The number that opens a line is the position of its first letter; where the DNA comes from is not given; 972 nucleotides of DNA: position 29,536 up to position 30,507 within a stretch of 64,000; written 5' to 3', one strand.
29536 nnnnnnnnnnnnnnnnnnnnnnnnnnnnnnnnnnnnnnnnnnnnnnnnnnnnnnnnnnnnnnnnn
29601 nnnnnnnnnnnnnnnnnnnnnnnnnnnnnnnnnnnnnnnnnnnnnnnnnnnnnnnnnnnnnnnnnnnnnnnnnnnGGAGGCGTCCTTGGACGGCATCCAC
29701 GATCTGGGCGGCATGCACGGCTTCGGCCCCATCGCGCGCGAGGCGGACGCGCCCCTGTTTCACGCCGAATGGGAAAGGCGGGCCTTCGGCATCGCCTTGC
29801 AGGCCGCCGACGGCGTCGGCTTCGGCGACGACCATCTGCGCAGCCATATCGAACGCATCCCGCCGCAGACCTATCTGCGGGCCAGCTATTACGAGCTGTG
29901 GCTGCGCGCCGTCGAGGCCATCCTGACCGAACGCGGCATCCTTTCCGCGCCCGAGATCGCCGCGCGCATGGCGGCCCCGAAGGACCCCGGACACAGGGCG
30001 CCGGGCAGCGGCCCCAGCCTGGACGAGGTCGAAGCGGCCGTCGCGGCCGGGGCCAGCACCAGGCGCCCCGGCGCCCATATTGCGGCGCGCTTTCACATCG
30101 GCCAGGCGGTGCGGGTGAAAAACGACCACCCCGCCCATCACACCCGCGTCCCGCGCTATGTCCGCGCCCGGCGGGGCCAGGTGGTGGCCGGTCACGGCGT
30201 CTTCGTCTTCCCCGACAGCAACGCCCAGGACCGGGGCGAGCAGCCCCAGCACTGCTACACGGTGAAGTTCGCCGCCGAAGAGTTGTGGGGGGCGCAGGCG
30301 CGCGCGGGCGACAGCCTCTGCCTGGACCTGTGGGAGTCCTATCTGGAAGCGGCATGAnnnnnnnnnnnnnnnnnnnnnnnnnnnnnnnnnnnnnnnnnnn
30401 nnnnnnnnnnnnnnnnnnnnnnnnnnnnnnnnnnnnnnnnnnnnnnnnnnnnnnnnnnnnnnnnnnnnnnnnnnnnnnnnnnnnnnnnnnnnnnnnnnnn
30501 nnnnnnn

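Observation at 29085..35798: Co-type nitrile hydratase coupled to a sulfotransferase and a TAT-dependent TRAP transporter, with no NHase activator gene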

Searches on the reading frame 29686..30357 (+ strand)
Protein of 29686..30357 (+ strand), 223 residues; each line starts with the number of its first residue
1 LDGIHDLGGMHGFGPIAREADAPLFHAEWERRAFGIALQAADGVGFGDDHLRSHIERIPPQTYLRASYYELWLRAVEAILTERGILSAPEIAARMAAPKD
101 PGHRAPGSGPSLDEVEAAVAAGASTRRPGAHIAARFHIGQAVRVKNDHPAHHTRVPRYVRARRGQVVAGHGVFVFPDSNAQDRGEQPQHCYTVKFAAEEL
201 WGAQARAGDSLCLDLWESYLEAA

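Call 3: search_protein_families(library=pfam, proteins=[window:29686-30357:+])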
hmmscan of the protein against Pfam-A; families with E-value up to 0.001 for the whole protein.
window:29686-30357:+ (223 aa): 2 families
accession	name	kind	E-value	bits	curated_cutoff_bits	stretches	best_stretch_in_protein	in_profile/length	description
PF02211.21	NHase_beta_C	-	1.9e-34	118.4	27.7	1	125-221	2-97/98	Nitrile hydratase beta subunit, C-terminal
PF21006.2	NHase_beta_N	-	8.2e-33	113.4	21.5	1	1-100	1-100/115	Nitrile hydratase beta subunit, N-terminal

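Call 4: search_protein_families(library=ncbifam, proteins=[window:29686-30357:+])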
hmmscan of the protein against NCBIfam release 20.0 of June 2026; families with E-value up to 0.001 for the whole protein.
window:29686-30357:+ (223 aa): 2 families
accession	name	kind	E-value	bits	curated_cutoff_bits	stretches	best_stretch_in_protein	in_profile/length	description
TIGR03888.1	nitrile_beta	equivalog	5.3e-74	248.9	152.2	1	1-223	1-226/226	nitrile hydratase subunit beta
TIGR03889.1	nitrile_acc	equivalog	1.5e-06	28.1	46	1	25-91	1-73/74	nitrile hydratase accessory protein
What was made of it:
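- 29686..30357 (+): nthB, the nitrile hydratase beta subunit (223 aa). Calls 3 and 4.
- Checked: nthB, 29686-30357: TIGR03888 at 249 bits against a cutoff of 152 (call 4).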

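Call 35: find_homologous_proteins(query=window:29686-30357:+, max_evalue=1e-20)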
Query window:29686-30357:+ (223 aa): 6829 proteins with E <= 1e-20 among 8000 candidates; the best 120 are listed.
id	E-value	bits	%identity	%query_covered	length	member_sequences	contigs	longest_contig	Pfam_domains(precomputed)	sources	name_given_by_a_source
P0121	2.0e-143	494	98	100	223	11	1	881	PF02211.22,PF21006.3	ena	-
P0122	2.1e-105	370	79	96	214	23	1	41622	PF02211.22,PF21006.3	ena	-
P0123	4.2e-100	352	67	100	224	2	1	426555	PF02211.22,PF21006.3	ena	-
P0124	2.7e-99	350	67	99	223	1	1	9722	PF02211.22,PF21006.3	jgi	-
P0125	4.2e-94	333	65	100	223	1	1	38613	PF02211.22,PF21006.3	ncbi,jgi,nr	ncbi:MAG: nitrile hydratase subunit beta [Rhodospirillales bacterium]|nr:nitrile hydratase subunit b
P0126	1.5e-91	324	62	100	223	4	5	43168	PF02211.22,PF21006.3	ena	-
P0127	5.7e-91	322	63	100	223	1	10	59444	PF02211.22,PF21006.3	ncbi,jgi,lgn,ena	jgi:nitrile hydratase subunit beta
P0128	1.3e-90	321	61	100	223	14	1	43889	PF02211.22,PF21006.3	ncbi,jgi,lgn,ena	jgi:nitrile hydratase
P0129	5.3e-88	313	63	100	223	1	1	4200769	PF02211.22,PF21006.3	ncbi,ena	-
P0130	4.3e-87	310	60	100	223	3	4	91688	PF02211.22,PF21006.3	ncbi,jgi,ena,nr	ncbi:MAG: nitrile hydratase subunit beta [Alphaproteobacteria bacterium]|jgi:nitrile hydratase subun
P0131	1.1e-85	305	61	99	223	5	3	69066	PF02211.22,PF21006.3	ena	-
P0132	4.5e-85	303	62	100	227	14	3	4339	PF02211.22,PF21006.3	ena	-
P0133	9.8e-84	299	60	99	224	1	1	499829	PF02211.22,PF21006.3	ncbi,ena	-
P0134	1.3e-83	298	61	100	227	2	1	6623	PF02211.22,PF21006.3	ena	-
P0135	1.4e-83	298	61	100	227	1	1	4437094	PF02211.22,PF21006.3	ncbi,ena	-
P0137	1.2e-81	292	59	100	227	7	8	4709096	PF02211.22,PF21006.3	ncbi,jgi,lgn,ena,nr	ncbi:MAG: nitrile hydratase subunit beta [bacterium]|nr:nitrile hydratase subunit beta [bacterium]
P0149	4.7e-67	244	54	100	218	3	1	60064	PF02211.22,PF21006.3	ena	-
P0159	3.9e-64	235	52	100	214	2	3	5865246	PF02211.22,PF21006.3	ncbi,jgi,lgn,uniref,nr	ncbi:MAG TPA: nitrile hydratase subunit beta [Hypericibacter adhaerens]|jgi:nitrile hydratase|uniref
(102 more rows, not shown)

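Call 36: find_encoding_contigs(protein=P0122, flank=10000, max_places=1)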
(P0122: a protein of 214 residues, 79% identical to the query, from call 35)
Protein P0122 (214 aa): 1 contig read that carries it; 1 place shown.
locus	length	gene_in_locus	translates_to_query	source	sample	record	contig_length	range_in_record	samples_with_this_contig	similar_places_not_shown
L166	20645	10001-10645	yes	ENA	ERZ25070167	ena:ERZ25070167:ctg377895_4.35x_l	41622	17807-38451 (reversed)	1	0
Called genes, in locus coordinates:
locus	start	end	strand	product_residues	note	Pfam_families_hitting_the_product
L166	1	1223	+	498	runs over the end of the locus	PF02074:Peptidase_M32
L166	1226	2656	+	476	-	PF14821:Thr_synth_N, PF00291:PALP, PF24857:THR4_C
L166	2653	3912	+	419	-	PF00675:Peptidase_M16, PF05193:Peptidase_M16_C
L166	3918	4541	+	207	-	PF13302:Acetyltransf_3, PF13420:Acetyltransf_4 (weak), PF00583:Acetyltransf_1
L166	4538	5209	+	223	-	PF14622:Ribonucleas_3_3, PF00636:Ribonuclease_3, PF00035:dsrm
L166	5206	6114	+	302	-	PF00009:GTP_EFTU (faint), PF02421:FeoB_N, PF00350:Dynamin_N (faint), PF01926:MMR_HSR1, PF07650:KH_2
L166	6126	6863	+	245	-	PF11967:RecO_N, PF02565:RecO_C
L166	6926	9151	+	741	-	PF00521:DNA_topoisoIV, PF03989:DNA_gyraseA_C (faint)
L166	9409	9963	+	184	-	PF02979:NHase_alpha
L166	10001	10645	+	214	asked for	PF21006:NHase_beta_N, PF02211:NHase_beta_C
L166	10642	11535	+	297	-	PF00685:Sulfotransfer_1, PF13469:Sulfotransfer_3 (faint)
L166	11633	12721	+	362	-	PF03480:DctP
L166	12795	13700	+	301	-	PF04290:DctQ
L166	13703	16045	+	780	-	PF06808:DctM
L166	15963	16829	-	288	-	PF04376:ATE_N, PF13480:Acetyltransf_6 (weak), PF04377:ATE_C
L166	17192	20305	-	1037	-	PF18327:PRODH, PF14850:Pro_dh-DNA_bdg, PF01619:Pro_dh, PF00171:Aldedh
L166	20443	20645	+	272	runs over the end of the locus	PF06339:Ectoine_synth, PF07883:Cupin_2 (weak), PF02311:AraC_binding (faint), PF06339:Ectoine_synth, PF07883:Cupin_2 (weak)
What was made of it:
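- Tried and rejected: It is syntenic with the M32 peptidase, thrC, M16 peptidase and GNAT genes of L166 (call 36).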

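Call 37: find_encoding_contigs(protein=P0123, flank=8000, max_places=1)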
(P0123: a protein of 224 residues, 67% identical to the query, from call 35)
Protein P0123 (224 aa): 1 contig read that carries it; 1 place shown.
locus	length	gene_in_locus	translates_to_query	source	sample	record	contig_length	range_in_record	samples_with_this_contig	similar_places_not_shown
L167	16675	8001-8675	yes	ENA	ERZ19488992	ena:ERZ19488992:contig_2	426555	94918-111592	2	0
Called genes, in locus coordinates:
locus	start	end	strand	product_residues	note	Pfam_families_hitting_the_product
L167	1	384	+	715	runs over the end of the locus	PF01966:HD, PF13328:HD_4, PF04607:RelA_SpoT, PF02824:TGS, PF19296:RelA_AH, PF28438:RelA_RIS, PF13291:ACT_4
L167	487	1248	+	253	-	PF03740:PdxJ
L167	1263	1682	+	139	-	PF01648:ACPS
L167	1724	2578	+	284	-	PF10502:Peptidase_S26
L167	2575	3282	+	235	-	PF14622:Ribonucleas_3_3, PF00636:Ribonuclease_3, PF00035:dsrm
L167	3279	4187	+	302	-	PF00009:GTP_EFTU, PF10662:PduV-EutP (faint), PF00350:Dynamin_N (faint), PF01926:MMR_HSR1, PF02421:FeoB_N, PF07650:KH_2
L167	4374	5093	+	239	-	PF11967:RecO_N, PF02565:RecO_C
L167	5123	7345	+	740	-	PF00521:DNA_topoisoIV, PF03989:DNA_gyraseA_C (faint)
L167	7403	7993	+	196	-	PF02979:NHase_alpha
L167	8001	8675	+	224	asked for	PF21006:NHase_beta_N, PF02211:NHase_beta_C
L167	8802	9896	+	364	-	PF03480:DctP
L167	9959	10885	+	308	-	PF04290:DctQ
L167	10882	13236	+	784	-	PF06808:DctM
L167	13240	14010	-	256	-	PF04376:ATE_N, PF04377:ATE_C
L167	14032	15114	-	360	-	PF03600:CitMHS, PF02080:TrkA_C, PF00939:Na_sulph_symp (weak), PF06808:DctM, PF03600:CitMHS (weak)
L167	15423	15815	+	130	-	-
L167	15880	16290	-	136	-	PF21810:DUF6880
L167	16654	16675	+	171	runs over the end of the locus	PF01613:Flavin_Reduct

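Call 38: find_encoding_contigs(protein=P0137, flank=8000, max_places=2)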
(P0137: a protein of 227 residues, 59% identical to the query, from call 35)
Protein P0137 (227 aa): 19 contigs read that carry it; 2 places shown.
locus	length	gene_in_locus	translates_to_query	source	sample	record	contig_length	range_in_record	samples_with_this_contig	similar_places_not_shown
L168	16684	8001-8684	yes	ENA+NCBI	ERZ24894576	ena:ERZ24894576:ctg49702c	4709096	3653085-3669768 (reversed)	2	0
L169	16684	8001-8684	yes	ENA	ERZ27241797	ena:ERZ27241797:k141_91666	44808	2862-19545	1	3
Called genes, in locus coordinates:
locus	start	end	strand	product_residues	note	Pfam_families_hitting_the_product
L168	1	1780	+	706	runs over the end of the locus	PF01966:HD, PF13328:HD_4, PF04607:RelA_SpoT, PF02824:TGS, PF19296:RelA_AH, PF28438:RelA_RIS, PF01842:ACT (faint), PF13291:ACT_4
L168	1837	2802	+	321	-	PF10502:Peptidase_S26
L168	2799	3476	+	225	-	PF14622:Ribonucleas_3_3, PF00636:Ribonuclease_3, PF00035:dsrm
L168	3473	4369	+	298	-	PF00009:GTP_EFTU, PF00350:Dynamin_N (faint), PF01926:MMR_HSR1, PF02421:FeoB_N, PF03193:RsgA_GTPase (faint), PF04548:AIG1 (weak), PF10662:PduV-EutP (weak), PF07650:KH_2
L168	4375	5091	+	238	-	PF11967:RecO_N, PF02565:RecO_C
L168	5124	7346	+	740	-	PF00521:DNA_topoisoIV, PF03989:DNA_gyraseA_C (faint)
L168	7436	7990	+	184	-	PF02979:NHase_alpha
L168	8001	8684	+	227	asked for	PF21006:NHase_beta_N, PF02211:NHase_beta_C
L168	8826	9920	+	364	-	PF03480:DctP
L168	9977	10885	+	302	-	PF04290:DctQ (weak)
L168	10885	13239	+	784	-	PF06808:DctM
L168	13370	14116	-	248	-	PF04376:ATE_N, PF13480:Acetyltransf_6 (weak), PF04377:ATE_C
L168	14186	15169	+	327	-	PF14226:DIOX_N, PF03171:2OG-FeII_Oxy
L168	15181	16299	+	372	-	PF00355:Rieske, PF00848:Ring_hydroxyl_A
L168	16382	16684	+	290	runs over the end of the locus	PF03446:NAD_binding_2, PF14833:NAD_binding_11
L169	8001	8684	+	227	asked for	PF21006:NHase_beta_N, PF02211:NHase_beta_C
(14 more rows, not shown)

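Call 39: find_encoding_contigs(protein=P0159, flank=6000, max_places=1)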
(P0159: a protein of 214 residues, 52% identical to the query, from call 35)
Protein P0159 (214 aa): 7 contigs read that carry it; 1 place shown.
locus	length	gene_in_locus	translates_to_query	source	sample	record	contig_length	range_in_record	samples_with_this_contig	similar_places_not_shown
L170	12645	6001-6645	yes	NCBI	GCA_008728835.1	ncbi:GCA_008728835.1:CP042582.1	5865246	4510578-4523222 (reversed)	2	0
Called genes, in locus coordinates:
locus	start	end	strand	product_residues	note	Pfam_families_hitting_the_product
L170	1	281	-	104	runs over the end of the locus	PF26354:DMF_alpha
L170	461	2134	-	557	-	PF02776:TPP_enzyme_N, PF00205:TPP_enzyme_M, PF02775:TPP_enzyme_C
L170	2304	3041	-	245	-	PF19583:ODP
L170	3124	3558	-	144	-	PF00571:CBS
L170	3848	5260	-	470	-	PF01425:Amidase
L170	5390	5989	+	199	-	PF02979:NHase_alpha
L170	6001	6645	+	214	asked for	PF21006:NHase_beta_N, PF02211:NHase_beta_C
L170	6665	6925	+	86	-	PF21006:NHase_beta_N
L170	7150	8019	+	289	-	PF05721:PhyH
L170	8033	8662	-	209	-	PF25084:LbH_EIF2B (weak), PF00132:Hexapep (weak), PF25087:GMPPB_C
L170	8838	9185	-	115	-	-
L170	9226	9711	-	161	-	PF04461:YajQ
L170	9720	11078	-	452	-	PF01554:MatE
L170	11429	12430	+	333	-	PF17396:DUF1611_N, PF07755:DUF1611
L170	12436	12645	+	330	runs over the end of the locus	PF02746:MR_MLE_N, PF13378:MR_MLE_C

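Call 40: find_encoding_contigs(protein=P0149, flank=6000, max_places=1)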
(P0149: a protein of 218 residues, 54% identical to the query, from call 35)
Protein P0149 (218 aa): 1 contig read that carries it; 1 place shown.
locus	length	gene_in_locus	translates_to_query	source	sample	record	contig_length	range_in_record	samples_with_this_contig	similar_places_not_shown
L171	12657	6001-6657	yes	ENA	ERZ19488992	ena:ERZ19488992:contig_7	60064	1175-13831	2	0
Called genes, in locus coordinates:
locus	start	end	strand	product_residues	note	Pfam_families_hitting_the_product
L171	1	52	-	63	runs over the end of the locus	-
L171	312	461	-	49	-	-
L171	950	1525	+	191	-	PF00494:SQS_PSY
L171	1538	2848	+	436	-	PF01266:DAO (weak), PF01593:Amino_oxidase, PF13450:NAD_binding_8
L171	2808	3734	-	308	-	PF00494:SQS_PSY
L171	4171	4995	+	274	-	PF02353:CMAS (weak), PF13489:Methyltransf_23 (weak), PF01209:Ubie_methyltran, PF13847:Methyltransf_31, PF08241:Methyltransf_11, PF08242:Methyltransf_12, PF13649:Methyltransf_25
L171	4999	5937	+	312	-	PF01636:APH, PF01633:Choline_kinase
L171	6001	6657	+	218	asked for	PF21006:NHase_beta_N, PF02211:NHase_beta_C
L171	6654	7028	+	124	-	PF21006:NHase_beta_N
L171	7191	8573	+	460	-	PF01946:Thi4 (weak), PF01266:DAO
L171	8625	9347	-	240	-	PF04367:DUF502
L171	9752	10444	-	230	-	PF00483:NTP_transferase, PF12804:NTP_transf_3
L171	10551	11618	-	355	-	PF00288:GHMP_kinases_N, PF08544:GHMP_kinases_C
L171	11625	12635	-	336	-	PF01073:3Beta_HSD, PF01370:Epimerase, PF02719:Polysacc_synt_2, PF04321:RmlD_sub_bind (weak), PF07993:NAD_binding_4, PF16363:GDP_Man_Dehyd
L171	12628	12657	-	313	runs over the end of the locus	PF01370:Epimerase, PF04321:RmlD_sub_bind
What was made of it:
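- On Co-type nitrile hydratase (EC 4.2.1.84): One is present in the outgroups L170 and L171 (calls 39, 40).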
